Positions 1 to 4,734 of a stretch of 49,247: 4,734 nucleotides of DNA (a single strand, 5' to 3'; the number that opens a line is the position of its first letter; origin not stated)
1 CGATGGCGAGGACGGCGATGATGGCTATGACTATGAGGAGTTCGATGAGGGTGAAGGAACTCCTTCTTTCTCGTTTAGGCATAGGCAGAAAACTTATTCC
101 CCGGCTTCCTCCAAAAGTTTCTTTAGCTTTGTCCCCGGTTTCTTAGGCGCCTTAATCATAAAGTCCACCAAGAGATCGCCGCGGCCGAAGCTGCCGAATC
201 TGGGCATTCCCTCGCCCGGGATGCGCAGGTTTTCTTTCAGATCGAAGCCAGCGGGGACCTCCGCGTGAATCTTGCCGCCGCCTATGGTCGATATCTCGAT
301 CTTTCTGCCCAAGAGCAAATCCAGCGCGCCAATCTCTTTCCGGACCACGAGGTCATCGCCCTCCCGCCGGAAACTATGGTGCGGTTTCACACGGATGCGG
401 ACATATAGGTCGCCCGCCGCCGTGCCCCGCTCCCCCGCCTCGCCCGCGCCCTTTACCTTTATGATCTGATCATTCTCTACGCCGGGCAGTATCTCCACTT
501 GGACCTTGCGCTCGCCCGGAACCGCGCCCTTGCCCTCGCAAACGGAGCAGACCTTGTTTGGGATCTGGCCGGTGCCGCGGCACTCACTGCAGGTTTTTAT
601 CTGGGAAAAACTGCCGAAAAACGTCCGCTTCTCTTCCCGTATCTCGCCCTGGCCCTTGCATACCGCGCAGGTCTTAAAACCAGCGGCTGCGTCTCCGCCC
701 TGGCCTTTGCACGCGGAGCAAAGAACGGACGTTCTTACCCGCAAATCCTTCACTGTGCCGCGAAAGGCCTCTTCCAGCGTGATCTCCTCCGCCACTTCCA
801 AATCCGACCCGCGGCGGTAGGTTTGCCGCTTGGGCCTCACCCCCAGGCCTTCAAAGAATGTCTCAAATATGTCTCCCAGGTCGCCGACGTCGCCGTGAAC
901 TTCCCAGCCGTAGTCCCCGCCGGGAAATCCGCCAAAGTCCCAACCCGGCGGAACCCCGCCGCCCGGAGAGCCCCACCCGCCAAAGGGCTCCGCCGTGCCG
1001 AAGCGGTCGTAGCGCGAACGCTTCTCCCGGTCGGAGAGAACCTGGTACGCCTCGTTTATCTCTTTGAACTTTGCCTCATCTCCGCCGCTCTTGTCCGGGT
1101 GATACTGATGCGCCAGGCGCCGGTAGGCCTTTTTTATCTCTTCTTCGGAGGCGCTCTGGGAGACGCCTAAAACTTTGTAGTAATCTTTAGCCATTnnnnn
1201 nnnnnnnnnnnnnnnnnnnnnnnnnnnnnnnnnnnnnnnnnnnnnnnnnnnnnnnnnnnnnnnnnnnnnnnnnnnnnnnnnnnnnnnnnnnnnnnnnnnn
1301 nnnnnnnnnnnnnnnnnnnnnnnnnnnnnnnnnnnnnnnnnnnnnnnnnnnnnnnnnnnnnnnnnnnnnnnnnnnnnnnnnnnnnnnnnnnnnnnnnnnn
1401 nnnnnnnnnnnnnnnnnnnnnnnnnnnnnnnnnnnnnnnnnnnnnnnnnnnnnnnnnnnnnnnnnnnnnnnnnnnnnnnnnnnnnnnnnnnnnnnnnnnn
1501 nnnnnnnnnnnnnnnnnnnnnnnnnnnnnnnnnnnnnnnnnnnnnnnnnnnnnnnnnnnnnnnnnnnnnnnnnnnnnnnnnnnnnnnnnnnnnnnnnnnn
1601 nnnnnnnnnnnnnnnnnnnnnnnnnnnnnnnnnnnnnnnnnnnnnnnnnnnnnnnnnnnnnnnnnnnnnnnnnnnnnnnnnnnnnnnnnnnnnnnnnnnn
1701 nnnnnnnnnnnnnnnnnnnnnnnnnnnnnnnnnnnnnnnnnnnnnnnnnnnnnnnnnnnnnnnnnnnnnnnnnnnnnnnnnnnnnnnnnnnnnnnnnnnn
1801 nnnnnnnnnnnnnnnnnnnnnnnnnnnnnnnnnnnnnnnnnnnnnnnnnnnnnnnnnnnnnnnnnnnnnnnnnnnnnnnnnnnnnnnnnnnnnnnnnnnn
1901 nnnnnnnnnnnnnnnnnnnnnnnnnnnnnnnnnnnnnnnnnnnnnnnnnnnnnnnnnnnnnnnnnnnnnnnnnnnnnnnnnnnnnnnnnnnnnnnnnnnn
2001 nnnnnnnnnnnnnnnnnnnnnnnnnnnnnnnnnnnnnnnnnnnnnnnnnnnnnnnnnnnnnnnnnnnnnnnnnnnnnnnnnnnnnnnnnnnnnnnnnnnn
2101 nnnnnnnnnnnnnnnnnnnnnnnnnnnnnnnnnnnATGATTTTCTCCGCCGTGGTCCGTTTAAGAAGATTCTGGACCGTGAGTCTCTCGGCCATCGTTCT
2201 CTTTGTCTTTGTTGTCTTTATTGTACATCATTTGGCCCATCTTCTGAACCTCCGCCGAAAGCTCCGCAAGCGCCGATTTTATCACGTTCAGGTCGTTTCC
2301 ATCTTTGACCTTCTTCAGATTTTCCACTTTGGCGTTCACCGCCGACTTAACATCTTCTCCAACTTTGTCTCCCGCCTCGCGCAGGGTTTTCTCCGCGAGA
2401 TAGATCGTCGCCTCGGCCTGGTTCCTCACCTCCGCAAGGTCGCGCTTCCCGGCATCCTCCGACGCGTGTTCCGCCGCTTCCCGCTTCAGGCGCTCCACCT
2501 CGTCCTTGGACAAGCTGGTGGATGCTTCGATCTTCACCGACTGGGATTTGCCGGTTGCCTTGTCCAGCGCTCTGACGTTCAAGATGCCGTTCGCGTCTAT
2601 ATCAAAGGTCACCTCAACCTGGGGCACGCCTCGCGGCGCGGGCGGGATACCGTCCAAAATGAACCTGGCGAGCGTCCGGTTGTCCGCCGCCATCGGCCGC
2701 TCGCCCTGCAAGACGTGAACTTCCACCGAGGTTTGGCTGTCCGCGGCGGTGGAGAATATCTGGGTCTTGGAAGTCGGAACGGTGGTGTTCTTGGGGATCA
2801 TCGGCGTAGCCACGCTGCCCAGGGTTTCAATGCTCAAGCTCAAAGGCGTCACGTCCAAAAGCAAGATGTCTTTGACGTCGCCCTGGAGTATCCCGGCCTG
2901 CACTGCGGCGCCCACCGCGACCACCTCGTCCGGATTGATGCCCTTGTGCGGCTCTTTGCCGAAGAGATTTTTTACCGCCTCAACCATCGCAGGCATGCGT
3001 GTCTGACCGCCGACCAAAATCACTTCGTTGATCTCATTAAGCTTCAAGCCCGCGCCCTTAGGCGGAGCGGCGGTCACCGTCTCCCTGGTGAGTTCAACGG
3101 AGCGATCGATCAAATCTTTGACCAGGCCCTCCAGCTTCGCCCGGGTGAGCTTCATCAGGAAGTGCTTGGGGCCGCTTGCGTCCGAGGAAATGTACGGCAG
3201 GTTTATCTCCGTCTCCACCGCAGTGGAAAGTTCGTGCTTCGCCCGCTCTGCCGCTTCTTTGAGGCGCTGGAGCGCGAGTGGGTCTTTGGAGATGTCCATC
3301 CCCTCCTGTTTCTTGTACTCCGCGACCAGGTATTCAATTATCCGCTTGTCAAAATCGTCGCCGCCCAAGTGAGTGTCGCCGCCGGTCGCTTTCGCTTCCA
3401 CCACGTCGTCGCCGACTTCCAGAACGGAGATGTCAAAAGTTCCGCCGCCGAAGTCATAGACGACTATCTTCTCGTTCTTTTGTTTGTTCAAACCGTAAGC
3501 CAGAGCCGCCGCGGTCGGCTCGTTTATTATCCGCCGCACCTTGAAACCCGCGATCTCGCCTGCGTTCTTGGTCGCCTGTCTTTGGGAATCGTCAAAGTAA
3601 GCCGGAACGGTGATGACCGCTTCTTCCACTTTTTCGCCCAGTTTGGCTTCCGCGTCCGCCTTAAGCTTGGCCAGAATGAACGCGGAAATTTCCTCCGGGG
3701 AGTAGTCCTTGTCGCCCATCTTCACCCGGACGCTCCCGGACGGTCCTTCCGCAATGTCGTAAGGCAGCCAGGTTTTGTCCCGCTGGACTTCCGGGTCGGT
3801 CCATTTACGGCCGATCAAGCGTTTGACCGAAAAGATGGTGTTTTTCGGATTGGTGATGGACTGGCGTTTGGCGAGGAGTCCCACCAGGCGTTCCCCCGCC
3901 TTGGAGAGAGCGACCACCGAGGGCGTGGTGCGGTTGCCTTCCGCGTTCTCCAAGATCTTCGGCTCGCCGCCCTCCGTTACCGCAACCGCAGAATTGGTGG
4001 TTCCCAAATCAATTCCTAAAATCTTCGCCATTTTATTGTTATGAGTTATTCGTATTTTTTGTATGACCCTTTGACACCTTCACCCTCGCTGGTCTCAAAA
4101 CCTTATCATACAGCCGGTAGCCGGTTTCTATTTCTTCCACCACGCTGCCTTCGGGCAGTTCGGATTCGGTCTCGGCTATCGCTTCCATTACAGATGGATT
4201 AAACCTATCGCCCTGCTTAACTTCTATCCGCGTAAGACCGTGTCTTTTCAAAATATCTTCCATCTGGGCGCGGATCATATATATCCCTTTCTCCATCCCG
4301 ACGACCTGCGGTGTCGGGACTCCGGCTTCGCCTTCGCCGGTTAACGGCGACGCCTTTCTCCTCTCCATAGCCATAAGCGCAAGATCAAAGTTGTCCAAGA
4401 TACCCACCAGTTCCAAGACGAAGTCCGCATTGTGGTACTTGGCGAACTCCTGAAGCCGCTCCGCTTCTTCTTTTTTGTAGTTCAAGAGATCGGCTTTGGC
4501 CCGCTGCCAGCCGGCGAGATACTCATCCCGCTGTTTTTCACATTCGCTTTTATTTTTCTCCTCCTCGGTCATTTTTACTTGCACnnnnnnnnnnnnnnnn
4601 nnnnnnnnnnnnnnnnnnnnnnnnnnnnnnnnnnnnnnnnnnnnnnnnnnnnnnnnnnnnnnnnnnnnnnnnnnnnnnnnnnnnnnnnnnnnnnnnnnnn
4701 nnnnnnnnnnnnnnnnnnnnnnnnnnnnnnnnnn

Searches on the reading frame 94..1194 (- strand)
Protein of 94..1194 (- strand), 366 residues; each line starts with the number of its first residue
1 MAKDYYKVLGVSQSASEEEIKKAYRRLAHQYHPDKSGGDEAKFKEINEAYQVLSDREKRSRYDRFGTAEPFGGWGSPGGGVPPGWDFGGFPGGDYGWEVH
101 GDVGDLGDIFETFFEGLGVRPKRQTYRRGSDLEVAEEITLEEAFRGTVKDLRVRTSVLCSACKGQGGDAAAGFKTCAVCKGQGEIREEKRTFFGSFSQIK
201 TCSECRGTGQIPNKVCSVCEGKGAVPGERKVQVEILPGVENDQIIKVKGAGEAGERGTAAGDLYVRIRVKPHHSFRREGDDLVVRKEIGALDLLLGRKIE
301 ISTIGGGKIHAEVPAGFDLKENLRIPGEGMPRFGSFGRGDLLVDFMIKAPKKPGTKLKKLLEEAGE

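Call 71: find_encoding_contigs(protein=window:94-1194:-, flank=10000, max_places=3)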
Protein window:94-1194:- (366 aa): no gene with exactly this product is on record in the collection.

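Call 74: search_protein_families(library=pfam, proteins=[window:94-1194:-], max_evalue=0.001)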
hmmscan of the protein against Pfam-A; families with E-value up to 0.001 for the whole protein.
window:94-1194:- (366 aa): 3 families
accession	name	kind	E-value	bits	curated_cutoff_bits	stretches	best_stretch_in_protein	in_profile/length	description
PF01556.23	DnaJ_C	-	4.8e-39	134.3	26.6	1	133-350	2-152/152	DnaJ C terminal domain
PF00226.36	DnaJ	-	9.7e-27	93.3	27.8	1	4-63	1-63/63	DnaJ domain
PF00684.25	DnaJ_CXXCXGXG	-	1.9e-12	47.7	32.7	1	159-223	1-65/65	DnaJ central domain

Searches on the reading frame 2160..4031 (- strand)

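Call 74: search_protein_families(library=pfam, proteins=[window:2160-4031:-], max_evalue=0.001)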
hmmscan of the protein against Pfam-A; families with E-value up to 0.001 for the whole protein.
window:2160-4031:- (623 aa): 2 families
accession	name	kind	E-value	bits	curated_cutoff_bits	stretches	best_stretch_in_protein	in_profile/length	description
PF00012.26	HSP70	-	2.1e-244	812.7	20.6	1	4-603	1-598/599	Hsp70 protein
PF06723.19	MreB_Mbl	-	7.8e-19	68.1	27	1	133-376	91-316/327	MreB/Mbl protein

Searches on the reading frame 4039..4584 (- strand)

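Call 74: search_protein_families(library=pfam, proteins=[window:4039-4584:-], max_evalue=0.001)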
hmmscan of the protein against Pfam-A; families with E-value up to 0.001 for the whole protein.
window:4039-4584:- (181 aa): 1 family
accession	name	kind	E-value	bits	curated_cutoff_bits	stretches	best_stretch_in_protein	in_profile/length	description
PF01025.24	GrpE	-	1.9e-36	125.7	25.8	1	5-172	13-165/165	GrpE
